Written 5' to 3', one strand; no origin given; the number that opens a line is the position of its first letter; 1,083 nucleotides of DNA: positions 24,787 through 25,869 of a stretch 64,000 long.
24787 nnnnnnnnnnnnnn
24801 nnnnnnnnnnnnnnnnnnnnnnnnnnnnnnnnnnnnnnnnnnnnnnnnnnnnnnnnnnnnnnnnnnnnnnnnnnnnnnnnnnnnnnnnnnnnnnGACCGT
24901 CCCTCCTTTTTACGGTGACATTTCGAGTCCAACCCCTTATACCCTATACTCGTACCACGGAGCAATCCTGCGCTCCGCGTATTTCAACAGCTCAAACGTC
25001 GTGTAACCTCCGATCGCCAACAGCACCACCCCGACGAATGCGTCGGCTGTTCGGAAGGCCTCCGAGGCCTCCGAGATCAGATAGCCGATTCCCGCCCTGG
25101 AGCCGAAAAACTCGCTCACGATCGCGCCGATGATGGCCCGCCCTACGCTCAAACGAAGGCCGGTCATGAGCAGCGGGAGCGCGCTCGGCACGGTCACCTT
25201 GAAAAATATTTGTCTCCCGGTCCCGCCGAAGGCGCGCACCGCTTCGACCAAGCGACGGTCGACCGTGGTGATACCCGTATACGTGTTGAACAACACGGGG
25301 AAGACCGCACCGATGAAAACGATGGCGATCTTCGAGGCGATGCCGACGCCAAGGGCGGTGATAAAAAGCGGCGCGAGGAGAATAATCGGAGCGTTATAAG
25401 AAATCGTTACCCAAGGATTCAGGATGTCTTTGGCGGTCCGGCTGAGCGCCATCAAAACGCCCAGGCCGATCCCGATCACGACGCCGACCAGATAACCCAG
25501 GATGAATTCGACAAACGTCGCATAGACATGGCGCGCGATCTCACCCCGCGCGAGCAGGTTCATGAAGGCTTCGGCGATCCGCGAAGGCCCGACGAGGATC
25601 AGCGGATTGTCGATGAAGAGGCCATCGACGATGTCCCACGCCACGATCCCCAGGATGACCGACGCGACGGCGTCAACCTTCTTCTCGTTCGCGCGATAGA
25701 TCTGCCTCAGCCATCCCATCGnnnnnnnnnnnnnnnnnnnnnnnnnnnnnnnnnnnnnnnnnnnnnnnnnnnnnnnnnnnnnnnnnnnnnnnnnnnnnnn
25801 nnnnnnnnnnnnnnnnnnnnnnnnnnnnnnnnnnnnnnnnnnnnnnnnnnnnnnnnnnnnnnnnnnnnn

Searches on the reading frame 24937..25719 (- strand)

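Call 29: search_protein_families(library=pfam, proteins=[window:24937-25719:-], max_evalue=0.00001)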
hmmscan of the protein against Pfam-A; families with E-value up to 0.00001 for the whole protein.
window:24937-25719:- (260 aa): 1 family
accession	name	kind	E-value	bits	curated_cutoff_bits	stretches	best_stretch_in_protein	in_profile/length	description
PF00528.27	BPD_transp_1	-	6.6e-31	107.9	26.4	1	83-252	1-182/184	Binding-protein-dependent transport system inner membrane component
